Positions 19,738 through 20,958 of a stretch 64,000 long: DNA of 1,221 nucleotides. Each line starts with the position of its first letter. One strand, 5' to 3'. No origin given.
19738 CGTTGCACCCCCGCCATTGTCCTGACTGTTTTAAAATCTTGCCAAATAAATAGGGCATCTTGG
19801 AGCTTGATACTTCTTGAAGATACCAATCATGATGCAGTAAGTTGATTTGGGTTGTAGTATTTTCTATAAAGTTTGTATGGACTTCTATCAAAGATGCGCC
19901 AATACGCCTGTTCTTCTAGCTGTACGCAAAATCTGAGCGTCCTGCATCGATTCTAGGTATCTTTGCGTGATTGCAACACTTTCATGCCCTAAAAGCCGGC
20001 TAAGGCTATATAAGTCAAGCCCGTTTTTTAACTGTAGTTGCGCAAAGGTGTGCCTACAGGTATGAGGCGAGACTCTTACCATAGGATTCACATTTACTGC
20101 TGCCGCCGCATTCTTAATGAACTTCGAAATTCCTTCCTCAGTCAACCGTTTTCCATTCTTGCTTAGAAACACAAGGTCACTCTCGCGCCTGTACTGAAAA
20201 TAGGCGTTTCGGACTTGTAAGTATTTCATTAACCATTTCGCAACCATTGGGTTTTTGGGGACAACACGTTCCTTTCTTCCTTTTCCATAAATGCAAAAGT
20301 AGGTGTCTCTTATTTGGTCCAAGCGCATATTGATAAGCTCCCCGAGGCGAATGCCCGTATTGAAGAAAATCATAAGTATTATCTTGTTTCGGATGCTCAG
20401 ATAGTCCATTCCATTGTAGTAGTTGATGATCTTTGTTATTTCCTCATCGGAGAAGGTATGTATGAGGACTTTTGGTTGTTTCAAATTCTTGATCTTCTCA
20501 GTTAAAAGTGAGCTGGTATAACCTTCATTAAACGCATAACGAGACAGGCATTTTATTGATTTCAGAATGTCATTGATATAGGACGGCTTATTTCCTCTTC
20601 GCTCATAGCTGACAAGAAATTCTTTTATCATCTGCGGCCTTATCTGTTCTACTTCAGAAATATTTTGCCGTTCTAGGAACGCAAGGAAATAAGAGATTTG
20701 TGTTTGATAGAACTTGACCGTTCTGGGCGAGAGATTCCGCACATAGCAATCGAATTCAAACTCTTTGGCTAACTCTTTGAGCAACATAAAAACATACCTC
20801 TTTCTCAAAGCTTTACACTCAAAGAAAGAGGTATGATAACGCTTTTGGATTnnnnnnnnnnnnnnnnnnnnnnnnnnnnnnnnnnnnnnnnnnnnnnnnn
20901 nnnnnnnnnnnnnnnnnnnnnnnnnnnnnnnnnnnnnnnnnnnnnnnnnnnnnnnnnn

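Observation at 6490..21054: Integrative element that targets the 3' end of the essential GAPDH gene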

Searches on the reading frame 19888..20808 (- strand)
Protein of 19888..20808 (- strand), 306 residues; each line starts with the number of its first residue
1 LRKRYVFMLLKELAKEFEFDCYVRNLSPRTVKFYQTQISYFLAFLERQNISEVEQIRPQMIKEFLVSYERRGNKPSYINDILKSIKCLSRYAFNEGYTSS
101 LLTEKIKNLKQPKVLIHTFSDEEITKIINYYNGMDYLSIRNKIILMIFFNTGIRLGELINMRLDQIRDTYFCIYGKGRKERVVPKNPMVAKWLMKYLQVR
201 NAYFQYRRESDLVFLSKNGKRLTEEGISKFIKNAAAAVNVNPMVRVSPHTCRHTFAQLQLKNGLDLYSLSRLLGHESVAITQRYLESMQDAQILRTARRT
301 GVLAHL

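Call 7: search_protein_families(library=pfam, proteins=[window:19888-20808:-])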
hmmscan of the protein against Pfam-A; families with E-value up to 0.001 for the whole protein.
window:19888-20808:- (306 aa): 4 families
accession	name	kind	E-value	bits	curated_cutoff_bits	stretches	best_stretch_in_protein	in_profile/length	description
PF00589.27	Phage_integrase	-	5.7e-34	117.8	27.1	1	120-287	4-168/172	Phage integrase family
PF02899.23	Phage_int_SAM_1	-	2.9e-08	34.3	22.3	1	24-96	12-83/83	Phage integrase, N-terminal SAM-like domain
PF13495.12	Phage_int_SAM_4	-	2.7e-06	28.1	27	1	15-93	3-79/85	Phage integrase, N-terminal SAM-like domain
PF13102.12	Phage_int_SAM_5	-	6e-06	27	22.3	1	21-100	12-90/98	Phage integrase SAM-like domain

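Call 10: find_encoding_contigs(protein=window:19888-20787:-, flank=10000, max_places=10)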
Protein window:19888-20787:- (299 aa): 1 contig read that carries it; 1 place shown.
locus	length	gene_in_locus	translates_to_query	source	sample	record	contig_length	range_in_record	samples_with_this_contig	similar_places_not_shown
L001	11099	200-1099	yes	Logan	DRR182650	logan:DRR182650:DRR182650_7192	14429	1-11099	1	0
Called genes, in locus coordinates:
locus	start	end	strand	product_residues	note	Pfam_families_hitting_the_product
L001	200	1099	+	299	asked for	PF13495:Phage_int_SAM_4 (weak), PF02899:Phage_int_SAM_1, PF00589:Phage_integrase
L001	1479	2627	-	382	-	-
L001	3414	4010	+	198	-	PF00239:Resolvase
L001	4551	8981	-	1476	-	PF00989:PAS, PF13426:PAS_9, PF00989:PAS, PF08447:PAS_3, PF13426:PAS_9, PF00989:PAS, PF13426:PAS_9, PF08447:PAS_3, +18 more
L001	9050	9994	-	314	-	PF00990:GGDEF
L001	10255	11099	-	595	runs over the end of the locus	PF12729:4HB_MCP_1, PF00015:MCPsignal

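Call 12: find_homologous_proteins(query=window:19888-20787:-, max_evalue=1e-20)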
Query window:19888-20787:- (299 aa): 1028 proteins with E <= 1e-20 among 1993 candidates; the best 120 are listed.
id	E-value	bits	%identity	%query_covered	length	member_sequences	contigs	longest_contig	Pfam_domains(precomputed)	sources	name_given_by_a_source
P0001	5.6e-194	661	100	100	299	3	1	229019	PF13495.13,PF00589.28,PF02899.24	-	-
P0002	6.0e-137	474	69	100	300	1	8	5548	PF13495.13,PF00589.28,PF02899.24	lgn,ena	-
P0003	1.4e-134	466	68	100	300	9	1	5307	PF13495.13,PF00589.28,PF02899.24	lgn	-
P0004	5.8e-134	464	68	100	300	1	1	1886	PF13495.13,PF00589.28,PF02899.24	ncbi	-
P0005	1.5e-133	462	68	100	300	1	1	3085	PF13495.13,PF00589.28,PF02899.24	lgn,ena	-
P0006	1.3e-132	459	69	100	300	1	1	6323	PF13495.13,PF00589.28,PF02899.24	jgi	-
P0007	2.6e-131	455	67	100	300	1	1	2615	PF13495.13,PF00589.28,PF02899.24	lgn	-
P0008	5.4e-130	451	67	100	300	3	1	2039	PF13495.13,PF00589.28,PF02899.24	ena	-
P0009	9.8e-127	440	63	100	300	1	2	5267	PF13495.13,PF00589.28,PF02899.24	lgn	-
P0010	1.0e-126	440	63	100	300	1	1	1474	PF13495.13,PF00589.28,PF02899.24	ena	-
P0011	9.3e-126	437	63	99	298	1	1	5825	PF13495.13,PF00589.28,PF02899.24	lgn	-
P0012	1.2e-125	437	63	100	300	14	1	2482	PF13495.13,PF00589.28,PF02899.24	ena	-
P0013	2.3e-125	436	64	100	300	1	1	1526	PF13495.13,PF00589.28,PF02899.24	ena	-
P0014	3.1e-125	435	62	99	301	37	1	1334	PF13495.13,PF00589.28,PF02899.24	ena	-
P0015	3.7e-125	435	62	99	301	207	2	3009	PF13495.13,PF00589.28,PF02899.24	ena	-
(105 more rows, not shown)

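Call 14: find_related_loci(query=A1, collection=genome_contigs, flank=10000)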
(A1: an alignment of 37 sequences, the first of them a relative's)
Query A1 (299 aa) in genome_contigs; peptide patterns used: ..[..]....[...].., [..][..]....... (x = any residue, [..] = any of these).
599 stretches matched a pattern (row limit reached: there are more); 571 encode a relative of the query (tblastn E <= 1e-3); the best 80 are kept; 79 distinct loci.
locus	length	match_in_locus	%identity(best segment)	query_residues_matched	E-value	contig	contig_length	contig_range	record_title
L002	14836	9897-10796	68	1-299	1e-141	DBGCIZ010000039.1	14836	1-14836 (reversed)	MAG TPA_asm: Christensenellaceae bacterium isolate MAG11369 contig39, whole genome shotgun sequence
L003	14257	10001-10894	62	3-299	7e-134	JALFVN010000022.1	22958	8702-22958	MAG: Clostridiales bacterium isolate SUG1050 k141_112512, whole genome shotgun sequence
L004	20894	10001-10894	62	3-299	2e-131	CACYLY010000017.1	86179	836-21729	MAG: Ruminococcaceae bacterium isolate RUG12056 genome assembly, contig: RUG12056_asm_17, whole genome shotgun sequence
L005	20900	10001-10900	61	1-299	2e-130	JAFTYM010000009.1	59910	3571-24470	MAG: Oscillospiraceae bacterium isolate RGIG4265 Roe_deer_Colon.Co__c363853, whole genome shotgun sequence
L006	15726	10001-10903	58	1-299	2e-126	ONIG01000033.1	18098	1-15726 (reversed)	uncultured Clostridiales bacterium isolate RUG332 genome assembly, contig: scaffold_2453, whole genome shotgun sequence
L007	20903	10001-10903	63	1-299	1e-124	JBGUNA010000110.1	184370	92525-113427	MAG: Candidatus Limivicinus sp. isolate ruminal_MAG_220 ruminal_MAG_220_contig_0110, whole genome shotgun sequence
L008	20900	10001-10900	57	1-299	5e-123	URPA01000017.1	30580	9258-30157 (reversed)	uncultured Clostridiales bacterium isolate UMGS1206 genome assembly, contig: NODE_835_length_30580_cov_12.341458, whole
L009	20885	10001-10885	61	6-299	3e-120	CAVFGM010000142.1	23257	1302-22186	Bacteroidaceae bacterium isolate G02614-L1_cleanbin_000031 genome assembly, contig: Spades_G02614-L1_contig_1052, whole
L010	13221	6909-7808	58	1-299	9e-117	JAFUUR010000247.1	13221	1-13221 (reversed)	MAG: Oscillospiraceae bacterium isolate RGIG4842 Roe_deer_Rumen-1__c470395, whole genome shotgun sequence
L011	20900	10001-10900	56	1-299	4e-111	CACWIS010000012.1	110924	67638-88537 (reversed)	MAG: Ruminococcaceae bacterium isolate RUG10626 genome assembly, contig: RUG10626_asm_12, whole genome shotgun sequence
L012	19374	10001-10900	56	1-299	7e-111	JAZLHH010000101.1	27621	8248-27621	MAG: Candidatus Limivicinus sp. isolate T1900044981_TA20190043.MAGScoT_cleanbin_000053 SGB_4138_k141_961236, whole genom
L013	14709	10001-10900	54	1-299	3e-102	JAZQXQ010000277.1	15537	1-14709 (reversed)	MAG: Clostridia bacterium isolate T1900045161_TC20190155.MAGScoT_cleanbin_000071 SGB_5075_k141_951893, whole genome shot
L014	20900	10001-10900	51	1-299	2e-102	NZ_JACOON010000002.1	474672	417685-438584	Christensenella tenuis strain NSJ-35 HPD3569_ctg02, whole genome shotgun sequence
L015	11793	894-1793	53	1-299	1e-101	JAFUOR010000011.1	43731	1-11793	MAG: Clostridia bacterium isolate RGIG4686 Roe_deer_Rectum-5__c3196, whole genome shotgun sequence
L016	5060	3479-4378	50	1-299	2e-101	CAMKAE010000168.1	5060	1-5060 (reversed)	MAG: uncultured Clostridia bacterium isolate SRR12081293_bin.80_metaWRAP_v1.3_MAG genome assembly, contig: ERZ12289773.3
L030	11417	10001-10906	41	1-299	1e-74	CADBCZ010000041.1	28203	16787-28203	MAG: uncultured Lachnospiraceae bacterium isolate RUG13856 genome assembly, contig: RUG13856_asm_41, whole genome shotgu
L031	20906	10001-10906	41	1-299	1e-73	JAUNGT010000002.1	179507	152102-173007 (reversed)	MAG: Eubacteriales bacterium isolate S27M_St_35 NODE_22_length_179507_cov_94.416117, whole genome shotgun sequence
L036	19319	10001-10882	38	1-296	2e-65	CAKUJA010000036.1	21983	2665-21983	MAG: uncultured Oscillospiraceae bacterium isolate REFINED_METABAT215_TOP10_CONTIGS_1500_ASSEMBLY_K77_MERGED__Hadza_MoBi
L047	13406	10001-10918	36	1-299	2e-56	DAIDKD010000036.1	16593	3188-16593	MAG TPA_asm: Bacillaceae bacterium isolate clean399 NODE_36_length_16593_cov_3.699261, whole genome shotgun sequence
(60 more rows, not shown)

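Call 34: search_protein_families(library=ncbifam, max_evalue=0.01, proteins=[window:19888-20787:-])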
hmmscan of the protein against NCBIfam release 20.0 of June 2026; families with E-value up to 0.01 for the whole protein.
window:19888-20787:- (299 aa): 11 families
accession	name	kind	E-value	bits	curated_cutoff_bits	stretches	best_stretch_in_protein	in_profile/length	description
TIGR02224.1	recomb_XerC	equivalog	6.1e-55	186.7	335.15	1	16-279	10-276/295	tyrosine recombinase XerC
TIGR02225.1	recomb_XerD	equivalog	7.1e-52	176.5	329.6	1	17-278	11-272/290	site-specific tyrosine recombinase XerD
NF001399.0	PRK00283.1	subfamily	1.8e-48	165.3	279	1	17-278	20-281/300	tyrosine recombinase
NF040815.2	recomb_XerA_Arch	equivalog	2.8e-45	154.9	220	1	9-283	2-257/263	site-specific tyrosine recombinase/integron integrase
NF002331.0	PRK01287.1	subfamily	5.2e-31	107.9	371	1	3-278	26-310/365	site-specific tyrosine recombinase XerC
NF003462.0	PRK05084.1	equivalog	2.4e-24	85.7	267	1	132-285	195-349/360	tyrosine recombinase XerS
TIGR02249.1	integrase_gron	subfamily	2.7e-20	73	265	2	13-199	8-186/315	integron integrase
NF007370.0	PRK09870.1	subfamily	9.3e-12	45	221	1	113-280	14-179/200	tyrosine-type DNA invertase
NF011946.0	PRK15417.1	equivalog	2.1e-06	27.2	435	1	238-279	273-314/337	integron integrase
NF007371.0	PRK09871.1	subfamily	6.5e-06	25.8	222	1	133-280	27-174/198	tyrosine-type DNA invertase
NF040693.1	recomb_GmtY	equivalog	0.0014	18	340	0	189-280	332-432/441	gamma-mobile-trio recombinase GmtY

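Call 35: search_protein_families(library=phrogs, max_evalue=0.01, proteins=[window:19888-20787:-])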
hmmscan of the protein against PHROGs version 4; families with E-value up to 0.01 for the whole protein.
window:19888-20787:- (299 aa): 6 families
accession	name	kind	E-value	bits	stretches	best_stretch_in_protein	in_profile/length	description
phrog_1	-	integration and excision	3.7e-44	153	1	3-282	166-437/611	integrase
phrog_216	-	integration and excision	2.9e-37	129.4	1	68-284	12-228/301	integrase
phrog_7685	-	integration and excision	5.3e-08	33.7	1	183-276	134-218/240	integrase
phrog_23271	-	unknown function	2.9e-06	28.1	1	237-280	7-50/67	-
phrog_7269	-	integration and excision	3.4e-06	27.9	1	223-284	16-73/89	integrase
phrog_34557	-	integration and excision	0.00018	22.3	1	230-279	116-165/183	integrase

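Call 41: find_related_loci(query=A1, collection=viral_contigs, flank=10000)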
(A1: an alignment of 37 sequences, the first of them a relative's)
Query A1 (299 aa) in viral_contigs; peptide patterns used: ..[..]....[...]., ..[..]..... (x = any residue, [..] = any of these).
17 stretches matched a pattern; 10 encode a relative of the query (tblastn E <= 1e-3); 10 distinct loci.
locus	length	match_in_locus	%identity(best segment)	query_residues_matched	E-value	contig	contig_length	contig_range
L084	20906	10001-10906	49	1-299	8e-97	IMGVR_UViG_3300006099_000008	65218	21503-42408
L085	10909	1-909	43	1-299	1e-74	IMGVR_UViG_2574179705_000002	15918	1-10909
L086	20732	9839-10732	39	1-299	3e-70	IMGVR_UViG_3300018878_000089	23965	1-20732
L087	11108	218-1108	37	1-299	3e-65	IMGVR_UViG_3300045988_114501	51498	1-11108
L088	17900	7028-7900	37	8-299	2e-60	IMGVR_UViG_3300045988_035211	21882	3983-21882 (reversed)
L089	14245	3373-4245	37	8-299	2e-60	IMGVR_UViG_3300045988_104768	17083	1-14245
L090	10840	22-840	29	10-289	2e-37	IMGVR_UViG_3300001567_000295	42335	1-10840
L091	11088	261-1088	28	1-278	7e-29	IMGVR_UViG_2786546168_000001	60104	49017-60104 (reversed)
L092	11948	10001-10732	29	15-288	3e-28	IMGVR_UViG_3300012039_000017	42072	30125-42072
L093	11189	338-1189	26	8-277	2e-20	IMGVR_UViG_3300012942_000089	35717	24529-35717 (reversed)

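Call 45: search_protein_families(library=phrogs, max_evalue=0.001, proteins=[L084:107-3385:+, L084:3382-4284:+, L084:4287-5354:+, L084:5359-6312:+, L084:6327-6896:+, L084:7421-7750:+, L084:8110-8442:+, L084:8736-9311:+, L084:11632-12057:+, L084:18452-19219:+])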
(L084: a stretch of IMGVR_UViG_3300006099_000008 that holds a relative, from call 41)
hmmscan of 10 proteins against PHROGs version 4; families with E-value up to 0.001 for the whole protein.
L084:107-3385:+ (1092 aa): 18 families
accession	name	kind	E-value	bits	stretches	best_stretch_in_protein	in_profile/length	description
phrog_4372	-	tail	1.9e-66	225.5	3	612-1090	1243-1675/1681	tail length tape measure protein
phrog_1686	-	tail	1.4e-58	199.7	5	103-411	868-1159/1224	tail length tape measure protein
phrog_5493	-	tail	7.1e-40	138.2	3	98-297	838-1036/1102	tail length tape measure protein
phrog_1204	-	tail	1.4e-36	126.9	3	66-386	1110-1372/1483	tail protein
phrog_25849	-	unknown function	2.1e-30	106.8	4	448-648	35-238/544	-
phrog_305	-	tail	6.1e-29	102.2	3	302-524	671-856/1001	tail length tape measure protein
phrog_5218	-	unknown function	2.3e-28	100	2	165-374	1238-1420/1599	-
phrog_1272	-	tail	1e-26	94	3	276-379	1415-1519/1606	tail length tape measure protein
phrog_58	-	tail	1.2e-14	54.7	1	302-395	921-1015/1544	tail length tape measure protein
phrog_28918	-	unknown function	9.9e-11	41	2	841-987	1135-1280/1445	-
phrog_11489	-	unknown function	1.9e-10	40.5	2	895-954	1390-1449/1717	-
phrog_5690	-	unknown function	9.3e-08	32.1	1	303-378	699-774/907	-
phrog_26805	-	unknown function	9.9e-07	28.4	1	142-414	382-639/697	-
phrog_27817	-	unknown function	4.4e-06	27.5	0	336-392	9-64/208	-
phrog_167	-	tail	6.2e-06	25.2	1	86-396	700-1008/1555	tail length tape measure protein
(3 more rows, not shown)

L084:3382-4284:+ (300 aa): 4 families
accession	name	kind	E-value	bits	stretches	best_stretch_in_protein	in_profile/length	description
phrog_33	-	tail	7.3e-25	89.1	1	12-299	42-281/651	distal tail protein Dit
phrog_36410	-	unknown function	2.2e-10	41.8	1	175-299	8-124/125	-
phrog_106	-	tail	2.5e-06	28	1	25-246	61-261/329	minor tail protein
phrog_202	-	tail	2.5e-05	24.3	1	40-207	49-198/523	distal tail protein Dit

L084:4287-5354:+ (355 aa): 3 families
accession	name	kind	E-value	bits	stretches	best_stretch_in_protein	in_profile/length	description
phrog_538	-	tail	9.7e-95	319.6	1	1-351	29-373/684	minor tail protein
phrog_33036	-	unknown function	3.5e-09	37.9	1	271-351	23-104/120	-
phrog_1887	-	tail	2.2e-06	27.9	1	61-243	389-554/670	tail protein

L084:5359-6312:+ (317 aa): 9 families
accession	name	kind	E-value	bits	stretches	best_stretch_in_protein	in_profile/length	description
phrog_1220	-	head and packaging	6.5e-77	261.1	1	4-295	6-299/574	head protein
phrog_9534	-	head and packaging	3.9e-32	113.1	1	9-187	5-177/303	head protein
phrog_27282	-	unknown function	1.5e-27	97.6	1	8-236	5-227/445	-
phrog_35103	-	unknown function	1.3e-23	84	1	11-268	7-267/916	-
phrog_5339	-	head and packaging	4.2e-20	72.6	1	1-231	1-225/633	virion structural protein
phrog_18805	-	unknown function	7.3e-19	68.9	1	5-181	2-179/457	-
phrog_17342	-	unknown function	8.7e-11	42.7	1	18-153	19-155/326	-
phrog_3398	-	head and packaging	1.9e-10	41.6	1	31-261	37-278/359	virion structural protein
phrog_13571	-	head and packaging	1.9e-08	34.9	1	42-154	33-148/356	virion structural protein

L084:6327-6896:+ (189 aa): 0 families

L084:7421-7750:+ (109 aa): 1 family
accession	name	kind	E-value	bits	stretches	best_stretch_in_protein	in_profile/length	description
phrog_31573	-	unknown function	2.4e-07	31.3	1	1-49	1-49/382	-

L084:8110-8442:+ (110 aa): 1 family
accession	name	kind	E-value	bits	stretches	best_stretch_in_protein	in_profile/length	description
phrog_1084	-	unknown function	2.3e-17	64.2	1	1-98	1-104/123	unknown function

L084:8736-9311:+ (191 aa): 2 families
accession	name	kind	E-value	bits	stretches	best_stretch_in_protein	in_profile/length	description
phrog_13589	-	unknown function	7.4e-60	203.9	1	1-190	737-937/1042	-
phrog_38337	-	unknown function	5.6e-13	49.4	1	46-138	301-393/622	-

L084:11632-12057:+ (141 aa): 1 family
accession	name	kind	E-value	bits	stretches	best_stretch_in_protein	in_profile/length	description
phrog_11237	-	unknown function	2.3e-55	187.6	1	3-140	1-138/139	-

L084:18452-19219:+ (255 aa): 1 family
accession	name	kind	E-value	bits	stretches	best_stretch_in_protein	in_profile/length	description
phrog_2152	-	unknown function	6.6e-89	298.9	1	3-253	2-270/273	-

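Call 63: search_protein_families(library=pfam, max_evalue=0.001, proteins=[L015:5083-5322:+, L015:5319-6059:+, L015:6823-7101:-, L015:8455-8805:-, L015:9273-9674:+, L008:12381-12836:+, L008:13255-14049:+, L008:14253-14774:+, L008:17884-19062:-, L008:19155-19661:-])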
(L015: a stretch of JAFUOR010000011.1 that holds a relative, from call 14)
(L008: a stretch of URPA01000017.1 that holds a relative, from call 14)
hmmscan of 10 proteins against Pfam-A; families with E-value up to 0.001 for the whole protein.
L015:5083-5322:+ (79 aa): 0 families

L015:5319-6059:+ (246 aa): 0 families

L015:6823-7101:- (92 aa): 0 families

L015:8455-8805:- (116 aa): 0 families

L015:9273-9674:+ (133 aa): 0 families

L008:12381-12836:+ (151 aa): 0 families

L008:13255-14049:+ (264 aa): 1 family
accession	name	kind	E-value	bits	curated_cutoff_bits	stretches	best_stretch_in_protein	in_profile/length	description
PF09851.14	SHOCT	-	5e-10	39.2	27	1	235-262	1-28/28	Short C-terminal domain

L008:14253-14774:+ (173 aa): 2 families
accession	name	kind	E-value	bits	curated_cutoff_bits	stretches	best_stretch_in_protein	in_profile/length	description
PF18936.5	DUF5684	-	2.4e-16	60.6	27.4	1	27-103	1-78/81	Family of unknown function (DUF5684)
PF09851.14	SHOCT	-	3.3e-08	33.5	27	1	143-170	1-28/28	Short C-terminal domain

L008:17884-19062:- (392 aa): 0 families

L008:19155-19661:- (168 aa): 0 families

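Call 66: search_protein_families(library=pfam, max_evalue=0.001, proteins=[L031:8970-9830:+, L036:9086-9856:+, L047:8289-9878:+, L030:9062-9835:+])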
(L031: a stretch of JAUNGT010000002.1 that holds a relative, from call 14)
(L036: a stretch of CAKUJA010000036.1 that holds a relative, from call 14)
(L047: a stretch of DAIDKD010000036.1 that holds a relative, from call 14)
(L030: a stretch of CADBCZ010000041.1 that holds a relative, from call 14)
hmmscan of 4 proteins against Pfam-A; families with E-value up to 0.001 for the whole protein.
L031:8970-9830:+ (286 aa): 2 families
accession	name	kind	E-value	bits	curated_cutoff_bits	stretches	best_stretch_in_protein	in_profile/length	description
PF01709.26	Transcrip_reg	-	2.5e-64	216.3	27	1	125-283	1-160/160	TACO1/YebC second and third domain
PF20772.2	TACO1_YebC_N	-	2.8e-32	111.4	36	1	48-118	1-72/73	TACO1/YebC protein N-terminal domain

L036:9086-9856:+ (256 aa): 2 families
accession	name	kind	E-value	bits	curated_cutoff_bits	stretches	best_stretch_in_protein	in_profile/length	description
PF01709.26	Transcrip_reg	-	6.7e-62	208.4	27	1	95-253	1-160/160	TACO1/YebC second and third domain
PF20772.2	TACO1_YebC_N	-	1.9e-28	99.1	36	1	16-88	1-72/73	TACO1/YebC protein N-terminal domain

L047:8289-9878:+ (529 aa): 8 families
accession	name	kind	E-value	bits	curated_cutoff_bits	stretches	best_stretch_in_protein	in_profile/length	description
PF00117.34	GATase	-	1e-48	166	22.8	1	26-206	1-188/190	Glutamine amidotransferase class-I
PF00958.27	GMP_synt_C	-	3.2e-46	155.7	27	1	437-528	1-92/92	GMP synthase C terminal domain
PF07722.19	Peptidase_C26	-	4.1e-12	46.8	20.5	1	89-190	100-219/219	Peptidase C26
PF02540.23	NAD_synthase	-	1.7e-10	40.9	21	1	219-301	7-85/242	NAD synthase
PF03054.22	tRNA_Me_trans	-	5.3e-05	23.4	20.6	1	235-267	1-32/202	tRNA methyl transferase HUP domain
PF01171.26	ATP_bind_3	-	0.0002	21.6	27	1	236-388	1-152/182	PP-loop family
PF06508.19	QueC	-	0.0003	20.8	22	0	237-400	2-178/210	Queuosine biosynthesis protein QueC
PF00733.27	Asn_synthase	-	0.0004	20.6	21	1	233-263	16-46/354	Asparagine synthase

L030:9062-9835:+ (257 aa): 2 families
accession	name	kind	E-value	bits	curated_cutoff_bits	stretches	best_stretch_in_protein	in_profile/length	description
PF01709.26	Transcrip_reg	-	3.6e-65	219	27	1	93-249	3-160/160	TACO1/YebC second and third domain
PF20772.2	TACO1_YebC_N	-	6.9e-33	113.4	36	1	14-84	1-72/73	TACO1/YebC protein N-terminal domain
